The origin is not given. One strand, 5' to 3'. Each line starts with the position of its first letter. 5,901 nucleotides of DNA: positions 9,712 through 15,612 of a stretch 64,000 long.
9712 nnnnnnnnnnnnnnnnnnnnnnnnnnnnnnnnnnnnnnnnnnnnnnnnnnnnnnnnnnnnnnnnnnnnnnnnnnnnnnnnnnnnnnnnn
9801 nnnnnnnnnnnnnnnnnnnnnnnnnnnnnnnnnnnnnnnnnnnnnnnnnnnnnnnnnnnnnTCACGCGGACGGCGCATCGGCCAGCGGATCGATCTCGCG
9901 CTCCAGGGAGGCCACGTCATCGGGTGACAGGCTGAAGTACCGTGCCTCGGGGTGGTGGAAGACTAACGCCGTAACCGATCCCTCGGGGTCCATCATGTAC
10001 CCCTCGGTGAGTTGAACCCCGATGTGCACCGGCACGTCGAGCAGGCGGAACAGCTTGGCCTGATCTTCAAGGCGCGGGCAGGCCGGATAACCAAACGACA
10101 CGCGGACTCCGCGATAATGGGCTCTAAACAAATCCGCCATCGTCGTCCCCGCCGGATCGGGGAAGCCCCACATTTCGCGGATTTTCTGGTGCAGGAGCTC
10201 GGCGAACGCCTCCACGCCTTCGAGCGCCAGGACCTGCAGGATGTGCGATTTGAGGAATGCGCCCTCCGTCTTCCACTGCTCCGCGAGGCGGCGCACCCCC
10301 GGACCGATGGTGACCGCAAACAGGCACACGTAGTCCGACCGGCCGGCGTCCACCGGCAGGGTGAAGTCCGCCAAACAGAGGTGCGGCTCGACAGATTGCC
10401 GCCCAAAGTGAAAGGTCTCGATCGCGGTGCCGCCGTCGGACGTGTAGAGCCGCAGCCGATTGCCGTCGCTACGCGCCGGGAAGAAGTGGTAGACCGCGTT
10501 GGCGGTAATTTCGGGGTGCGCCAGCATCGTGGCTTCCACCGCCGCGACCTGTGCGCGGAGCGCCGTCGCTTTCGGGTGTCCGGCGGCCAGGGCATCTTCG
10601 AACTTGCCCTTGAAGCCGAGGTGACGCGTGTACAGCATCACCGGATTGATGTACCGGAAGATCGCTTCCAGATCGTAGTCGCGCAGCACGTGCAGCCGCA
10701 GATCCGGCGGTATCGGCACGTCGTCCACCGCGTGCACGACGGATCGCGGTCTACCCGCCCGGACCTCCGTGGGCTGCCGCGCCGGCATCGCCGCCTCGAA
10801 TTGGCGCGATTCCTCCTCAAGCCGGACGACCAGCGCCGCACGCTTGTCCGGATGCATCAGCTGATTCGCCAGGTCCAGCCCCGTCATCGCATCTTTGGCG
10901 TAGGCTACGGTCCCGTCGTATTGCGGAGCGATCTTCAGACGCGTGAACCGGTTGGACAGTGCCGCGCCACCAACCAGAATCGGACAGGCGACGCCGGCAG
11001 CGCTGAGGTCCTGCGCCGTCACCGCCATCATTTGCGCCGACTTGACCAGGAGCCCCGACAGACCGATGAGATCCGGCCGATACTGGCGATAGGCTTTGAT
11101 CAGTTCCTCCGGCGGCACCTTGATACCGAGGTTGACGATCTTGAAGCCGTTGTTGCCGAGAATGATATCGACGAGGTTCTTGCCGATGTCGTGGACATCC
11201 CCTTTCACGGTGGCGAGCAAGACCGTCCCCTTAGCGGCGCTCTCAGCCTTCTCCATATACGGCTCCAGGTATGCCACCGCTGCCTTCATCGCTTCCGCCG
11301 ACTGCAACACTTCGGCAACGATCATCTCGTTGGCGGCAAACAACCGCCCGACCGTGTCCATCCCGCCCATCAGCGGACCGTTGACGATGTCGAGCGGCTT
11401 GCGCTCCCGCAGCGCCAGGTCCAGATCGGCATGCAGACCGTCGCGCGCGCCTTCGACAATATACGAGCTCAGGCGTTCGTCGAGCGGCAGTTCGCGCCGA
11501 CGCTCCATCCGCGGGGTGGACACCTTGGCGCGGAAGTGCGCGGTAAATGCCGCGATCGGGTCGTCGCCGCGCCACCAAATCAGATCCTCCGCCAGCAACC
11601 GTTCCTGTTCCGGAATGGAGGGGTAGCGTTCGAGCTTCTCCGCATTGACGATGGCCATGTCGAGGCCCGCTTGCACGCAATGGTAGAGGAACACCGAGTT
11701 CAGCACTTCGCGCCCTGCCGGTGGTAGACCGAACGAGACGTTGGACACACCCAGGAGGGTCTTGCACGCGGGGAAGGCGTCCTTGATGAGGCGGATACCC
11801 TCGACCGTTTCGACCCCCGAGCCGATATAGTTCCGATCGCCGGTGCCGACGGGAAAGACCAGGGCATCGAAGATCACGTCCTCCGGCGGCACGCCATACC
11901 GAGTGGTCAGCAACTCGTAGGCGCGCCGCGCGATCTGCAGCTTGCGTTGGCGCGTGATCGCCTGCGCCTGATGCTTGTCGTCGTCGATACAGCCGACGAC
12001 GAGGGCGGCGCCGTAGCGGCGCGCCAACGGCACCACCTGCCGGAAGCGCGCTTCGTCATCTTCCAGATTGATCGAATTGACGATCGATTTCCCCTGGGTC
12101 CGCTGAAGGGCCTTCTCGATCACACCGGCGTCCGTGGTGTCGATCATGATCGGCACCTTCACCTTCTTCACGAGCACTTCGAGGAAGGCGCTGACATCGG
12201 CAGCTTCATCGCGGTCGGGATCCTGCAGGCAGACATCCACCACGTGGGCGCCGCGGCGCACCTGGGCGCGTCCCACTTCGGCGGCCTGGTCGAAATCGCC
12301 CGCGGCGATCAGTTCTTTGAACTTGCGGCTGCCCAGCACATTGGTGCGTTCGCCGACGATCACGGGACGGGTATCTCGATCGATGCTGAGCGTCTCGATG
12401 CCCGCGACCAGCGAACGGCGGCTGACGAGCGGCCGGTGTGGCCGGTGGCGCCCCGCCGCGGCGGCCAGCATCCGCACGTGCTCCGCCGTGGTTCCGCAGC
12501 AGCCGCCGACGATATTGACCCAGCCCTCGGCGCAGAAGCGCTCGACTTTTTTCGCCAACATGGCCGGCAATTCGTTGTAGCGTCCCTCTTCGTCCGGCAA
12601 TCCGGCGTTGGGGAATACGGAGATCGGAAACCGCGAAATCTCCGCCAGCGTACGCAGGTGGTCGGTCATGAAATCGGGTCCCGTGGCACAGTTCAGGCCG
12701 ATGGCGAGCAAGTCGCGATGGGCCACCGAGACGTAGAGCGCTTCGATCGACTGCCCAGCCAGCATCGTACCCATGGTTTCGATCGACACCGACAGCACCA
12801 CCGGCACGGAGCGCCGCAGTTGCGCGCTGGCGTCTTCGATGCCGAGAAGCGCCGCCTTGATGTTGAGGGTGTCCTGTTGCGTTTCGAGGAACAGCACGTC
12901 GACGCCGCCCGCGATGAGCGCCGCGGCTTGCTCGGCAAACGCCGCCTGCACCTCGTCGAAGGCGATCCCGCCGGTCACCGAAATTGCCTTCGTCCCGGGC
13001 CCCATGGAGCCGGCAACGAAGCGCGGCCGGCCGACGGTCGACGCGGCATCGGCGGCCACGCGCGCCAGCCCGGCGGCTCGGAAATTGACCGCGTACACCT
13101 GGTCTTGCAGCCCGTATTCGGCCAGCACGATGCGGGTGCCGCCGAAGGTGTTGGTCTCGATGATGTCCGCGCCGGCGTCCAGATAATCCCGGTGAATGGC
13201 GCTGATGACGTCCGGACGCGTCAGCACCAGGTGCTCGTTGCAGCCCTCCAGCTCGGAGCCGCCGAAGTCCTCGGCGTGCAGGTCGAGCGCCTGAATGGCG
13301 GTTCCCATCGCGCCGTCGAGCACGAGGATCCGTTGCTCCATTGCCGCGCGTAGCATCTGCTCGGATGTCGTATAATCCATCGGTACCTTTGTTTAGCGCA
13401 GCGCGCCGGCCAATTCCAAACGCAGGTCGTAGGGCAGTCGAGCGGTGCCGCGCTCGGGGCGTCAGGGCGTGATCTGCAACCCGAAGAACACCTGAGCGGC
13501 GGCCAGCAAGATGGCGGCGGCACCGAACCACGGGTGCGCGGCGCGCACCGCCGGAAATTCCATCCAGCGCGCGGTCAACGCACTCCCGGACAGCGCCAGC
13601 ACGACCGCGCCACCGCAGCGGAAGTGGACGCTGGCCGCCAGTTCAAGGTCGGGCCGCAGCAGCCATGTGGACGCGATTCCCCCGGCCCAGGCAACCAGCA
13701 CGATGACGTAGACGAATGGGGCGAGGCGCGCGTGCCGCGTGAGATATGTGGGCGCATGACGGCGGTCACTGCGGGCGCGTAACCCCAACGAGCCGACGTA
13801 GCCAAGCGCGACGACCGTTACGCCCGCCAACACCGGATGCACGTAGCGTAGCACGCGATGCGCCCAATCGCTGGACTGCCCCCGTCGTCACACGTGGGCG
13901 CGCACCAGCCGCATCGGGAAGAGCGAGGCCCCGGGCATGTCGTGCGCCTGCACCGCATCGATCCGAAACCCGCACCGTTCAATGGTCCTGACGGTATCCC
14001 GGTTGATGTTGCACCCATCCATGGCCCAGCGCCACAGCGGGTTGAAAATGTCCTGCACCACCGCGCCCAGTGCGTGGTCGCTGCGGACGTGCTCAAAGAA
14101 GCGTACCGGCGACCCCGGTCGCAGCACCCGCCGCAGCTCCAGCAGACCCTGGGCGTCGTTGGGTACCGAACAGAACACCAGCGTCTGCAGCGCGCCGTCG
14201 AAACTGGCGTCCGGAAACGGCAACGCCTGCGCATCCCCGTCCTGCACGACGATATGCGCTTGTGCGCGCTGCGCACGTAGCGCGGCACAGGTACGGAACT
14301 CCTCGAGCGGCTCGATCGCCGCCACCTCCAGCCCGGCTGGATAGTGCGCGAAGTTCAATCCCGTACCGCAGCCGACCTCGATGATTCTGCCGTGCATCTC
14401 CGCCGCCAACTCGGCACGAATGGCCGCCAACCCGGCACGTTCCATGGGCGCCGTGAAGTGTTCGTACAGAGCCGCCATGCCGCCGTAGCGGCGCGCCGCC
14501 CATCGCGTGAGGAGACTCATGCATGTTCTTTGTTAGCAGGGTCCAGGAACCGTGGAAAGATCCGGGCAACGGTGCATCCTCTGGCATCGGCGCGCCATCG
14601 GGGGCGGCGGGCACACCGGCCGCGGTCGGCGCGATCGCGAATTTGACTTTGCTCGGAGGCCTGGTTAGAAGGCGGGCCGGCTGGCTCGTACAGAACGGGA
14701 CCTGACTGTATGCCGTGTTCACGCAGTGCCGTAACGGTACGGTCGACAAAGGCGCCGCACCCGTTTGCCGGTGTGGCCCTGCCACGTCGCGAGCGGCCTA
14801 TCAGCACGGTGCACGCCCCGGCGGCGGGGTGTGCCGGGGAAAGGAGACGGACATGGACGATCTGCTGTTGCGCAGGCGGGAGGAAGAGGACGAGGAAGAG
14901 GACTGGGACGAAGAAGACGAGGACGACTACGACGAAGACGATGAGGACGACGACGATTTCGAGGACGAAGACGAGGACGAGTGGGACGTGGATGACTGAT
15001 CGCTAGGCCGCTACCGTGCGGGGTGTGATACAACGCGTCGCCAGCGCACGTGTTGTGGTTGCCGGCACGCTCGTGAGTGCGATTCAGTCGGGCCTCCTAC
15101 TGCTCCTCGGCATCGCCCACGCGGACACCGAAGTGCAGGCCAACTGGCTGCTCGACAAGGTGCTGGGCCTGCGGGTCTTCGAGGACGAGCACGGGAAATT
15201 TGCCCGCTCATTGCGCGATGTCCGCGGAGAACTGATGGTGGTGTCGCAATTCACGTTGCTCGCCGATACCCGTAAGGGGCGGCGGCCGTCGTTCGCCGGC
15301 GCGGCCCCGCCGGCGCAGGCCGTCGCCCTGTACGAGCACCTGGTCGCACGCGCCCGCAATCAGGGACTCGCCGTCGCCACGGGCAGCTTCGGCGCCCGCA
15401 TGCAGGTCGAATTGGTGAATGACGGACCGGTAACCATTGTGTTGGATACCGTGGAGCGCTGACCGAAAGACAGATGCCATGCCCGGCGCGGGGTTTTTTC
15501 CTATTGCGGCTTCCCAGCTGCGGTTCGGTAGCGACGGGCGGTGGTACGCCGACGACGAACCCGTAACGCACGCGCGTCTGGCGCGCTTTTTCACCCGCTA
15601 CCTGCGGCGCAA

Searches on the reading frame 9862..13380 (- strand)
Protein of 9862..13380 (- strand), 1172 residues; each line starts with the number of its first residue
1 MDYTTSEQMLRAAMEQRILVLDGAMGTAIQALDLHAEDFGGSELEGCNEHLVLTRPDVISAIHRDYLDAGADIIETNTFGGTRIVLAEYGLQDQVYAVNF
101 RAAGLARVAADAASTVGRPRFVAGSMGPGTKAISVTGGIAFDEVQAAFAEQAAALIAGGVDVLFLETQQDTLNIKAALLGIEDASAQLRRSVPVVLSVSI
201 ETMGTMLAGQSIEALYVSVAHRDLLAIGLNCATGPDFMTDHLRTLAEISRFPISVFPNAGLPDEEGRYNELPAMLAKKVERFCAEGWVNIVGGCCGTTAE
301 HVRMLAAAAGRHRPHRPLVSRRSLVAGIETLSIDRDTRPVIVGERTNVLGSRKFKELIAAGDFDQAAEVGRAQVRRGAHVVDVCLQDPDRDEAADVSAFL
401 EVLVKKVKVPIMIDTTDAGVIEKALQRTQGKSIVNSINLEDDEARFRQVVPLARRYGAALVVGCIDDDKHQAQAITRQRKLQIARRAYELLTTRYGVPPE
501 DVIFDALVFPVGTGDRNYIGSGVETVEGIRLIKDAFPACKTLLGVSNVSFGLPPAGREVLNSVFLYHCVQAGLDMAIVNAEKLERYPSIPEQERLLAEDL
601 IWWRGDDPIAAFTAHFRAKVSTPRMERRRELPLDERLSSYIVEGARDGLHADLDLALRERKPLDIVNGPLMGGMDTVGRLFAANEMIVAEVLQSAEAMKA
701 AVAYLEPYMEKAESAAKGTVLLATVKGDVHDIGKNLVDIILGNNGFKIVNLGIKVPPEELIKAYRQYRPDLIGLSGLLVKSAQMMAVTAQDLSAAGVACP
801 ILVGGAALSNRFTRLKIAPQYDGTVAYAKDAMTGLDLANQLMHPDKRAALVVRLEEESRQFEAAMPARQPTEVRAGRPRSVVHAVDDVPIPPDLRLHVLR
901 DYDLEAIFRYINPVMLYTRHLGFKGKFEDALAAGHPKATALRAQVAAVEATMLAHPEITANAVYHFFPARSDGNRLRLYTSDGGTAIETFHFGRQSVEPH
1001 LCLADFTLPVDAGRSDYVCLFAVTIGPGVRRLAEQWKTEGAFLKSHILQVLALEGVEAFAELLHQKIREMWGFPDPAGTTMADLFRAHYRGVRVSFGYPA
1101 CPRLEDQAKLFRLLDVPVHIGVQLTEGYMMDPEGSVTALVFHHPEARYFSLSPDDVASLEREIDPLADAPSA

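Call 29: search_protein_families(library=pfam, proteins=[window:9862-13380:-], max_evalue=0.001)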
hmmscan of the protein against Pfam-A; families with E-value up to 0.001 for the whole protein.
window:9862-13380:- (1172 aa): 5 families
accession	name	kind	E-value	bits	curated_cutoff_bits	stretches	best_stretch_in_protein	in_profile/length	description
PF02574.22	S-methyl_trans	-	1.1e-87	294.9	22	1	19-308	1-282/283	Homocysteine S-methyltransferase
PF02965.22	Met_synt_B12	-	2.8e-53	181.6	25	1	904-1151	2-257/273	Vitamin B12 dependent methionine synthase, activation domain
PF00809.28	Pterin_bind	-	4.1e-45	154.8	25.5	1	343-579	1-244/244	Pterin binding enzyme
PF02607.22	B12-binding_2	-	1.1e-19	70.8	23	1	634-706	2-74/74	B12 binding domain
PF02310.24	B12-binding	-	6e-19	68.5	32.1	1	719-834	2-119/121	B12 binding domain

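Call 65: find_homologous_proteins(query=window:9862-13380:-, max_evalue=1e-50)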
Query window:9862-13380:- (1172 aa): 8000 proteins with E <= 1e-50 among 8000 candidates; the best 120 are listed.
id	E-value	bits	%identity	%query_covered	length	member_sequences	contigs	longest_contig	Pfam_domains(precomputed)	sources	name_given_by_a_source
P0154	0.0e+0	2625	100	100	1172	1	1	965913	PF02574.23,PF02607.23,PF02965.23,PF00809.29,PF02310.25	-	-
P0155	0.0e+0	2283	87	99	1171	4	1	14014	PF02574.23,PF02607.23,PF02965.23,PF00809.29,PF02310.25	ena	-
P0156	0.0e+0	2220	85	99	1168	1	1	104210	PF02574.23,PF02607.23,PF02965.23,PF00809.29,PF02310.25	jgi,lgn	-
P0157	0.0e+0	2104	80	99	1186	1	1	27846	PF02574.23,PF02607.23,PF02965.23,PF00809.29,PF02310.25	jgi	jgi:5-methyltetrahydrofolate--homocysteine methyltransferase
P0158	0.0e+0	2103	79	100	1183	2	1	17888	PF02574.23,PF02607.23,PF02965.23,PF00809.29,PF02310.25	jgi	jgi:5-methyltetrahydrofolate--homocysteine methyltransferase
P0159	0.0e+0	2099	80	99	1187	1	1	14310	PF02574.23,PF02607.23,PF02965.23,PF00809.29,PF02310.25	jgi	jgi:5-methyltetrahydrofolate--homocysteine methyltransferase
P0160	0.0e+0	2096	80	99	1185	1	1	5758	PF02574.23,PF02607.23,PF02965.23,PF00809.29,PF02310.25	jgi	jgi:5-methyltetrahydrofolate--homocysteine methyltransferase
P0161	0.0e+0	2095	79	99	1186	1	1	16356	PF02574.23,PF02607.23,PF02965.23,PF00809.29,PF02310.25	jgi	-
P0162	0.0e+0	2092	79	99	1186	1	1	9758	PF02574.23,PF02607.23,PF02965.23,PF00809.29,PF02310.25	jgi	-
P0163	0.0e+0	2090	78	100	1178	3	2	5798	PF02574.23,PF02607.23,PF02965.23,PF00809.29,PF02310.25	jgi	jgi:5-methyltetrahydrofolate--homocysteine methyltransferase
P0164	0.0e+0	2090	78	99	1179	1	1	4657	PF02574.23,PF02607.23,PF02965.23,PF00809.29,PF02310.25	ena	-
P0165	0.0e+0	2087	79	99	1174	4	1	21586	PF02574.23,PF02607.23,PF02965.23,PF00809.29,PF02310.25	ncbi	ncbi:MAG TPA: methionine synthase [Candidatus Binatia bacterium]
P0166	0.0e+0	2087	79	99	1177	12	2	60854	PF02574.23,PF02607.23,PF02965.23,PF00809.29,PF02310.25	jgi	jgi:5-methyltetrahydrofolate--homocysteine methyltransferase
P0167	0.0e+0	2087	78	99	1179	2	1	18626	PF02574.23,PF02607.23,PF02965.23,PF00809.29,PF02310.25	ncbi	-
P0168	0.0e+0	2084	79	99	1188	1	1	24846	PF02574.23,PF02607.23,PF02965.23,PF00809.29,PF02310.25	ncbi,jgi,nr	ncbi:MAG TPA: methionine synthase [Candidatus Acidoferrales bacterium]|nr:methionine synthase [Candi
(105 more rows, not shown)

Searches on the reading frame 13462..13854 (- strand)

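Call 29: search_protein_families(library=pfam, proteins=[window:13462-13854:-], max_evalue=0.001)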
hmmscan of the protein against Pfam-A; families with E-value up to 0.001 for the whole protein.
window:13462-13854:- (130 aa): 2 families
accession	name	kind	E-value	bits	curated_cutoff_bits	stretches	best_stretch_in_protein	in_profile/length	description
PF13301.11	DUF4079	-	1.3e-11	45.3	31.4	1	3-128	2-137/141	Protein of unknown function (DUF4079)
PF03188.21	Cytochrom_B561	-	1.7e-05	25.5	23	0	76-126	41-91/137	Eukaryotic cytochrome b561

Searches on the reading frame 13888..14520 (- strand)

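Call 29: search_protein_families(library=pfam, proteins=[window:13888-14520:-], max_evalue=0.001)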
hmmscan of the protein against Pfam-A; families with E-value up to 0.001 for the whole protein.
window:13888-14520:- (210 aa): 6 families
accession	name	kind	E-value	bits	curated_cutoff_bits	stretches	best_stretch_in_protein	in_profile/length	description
PF08241.18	Methyltransf_11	-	6.9e-18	65.5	21.2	1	48-137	2-91/95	Methyltransferase domain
PF13649.12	Methyltransf_25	-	3.1e-13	50.7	27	1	46-136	1-96/97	Methyltransferase domain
PF13489.12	Methyltransf_23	-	1.3e-07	32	27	1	31-150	9-125/164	Methyltransferase domain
PF08242.18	Methyltransf_12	-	9.7e-07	29.9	30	1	47-136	1-95/98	Methyltransferase domain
PF13847.12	Methyltransf_31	-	4.4e-06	26.9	27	1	44-145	5-113/145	Methyltransferase domain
PF01209.24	Ubie_methyltran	-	0.00052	19.9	20.1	1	85-146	95-156/233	ubiE/COQ5 methyltransferase family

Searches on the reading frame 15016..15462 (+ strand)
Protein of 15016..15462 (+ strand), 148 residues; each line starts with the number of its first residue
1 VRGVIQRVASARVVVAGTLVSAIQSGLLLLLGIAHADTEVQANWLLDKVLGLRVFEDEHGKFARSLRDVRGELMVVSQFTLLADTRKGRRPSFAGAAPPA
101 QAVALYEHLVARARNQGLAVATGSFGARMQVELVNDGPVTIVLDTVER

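Call 29: search_protein_families(library=pfam, proteins=[window:15016-15462:+], max_evalue=0.001)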
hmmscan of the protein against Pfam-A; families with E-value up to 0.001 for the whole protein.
window:15016-15462:+ (148 aa): 1 family
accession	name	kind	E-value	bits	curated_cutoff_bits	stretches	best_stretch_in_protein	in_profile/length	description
PF02580.21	Tyr_Deacylase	-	6.9e-56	189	25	1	2-144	1-144/144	D-Tyr-tRNA(Tyr) deacylase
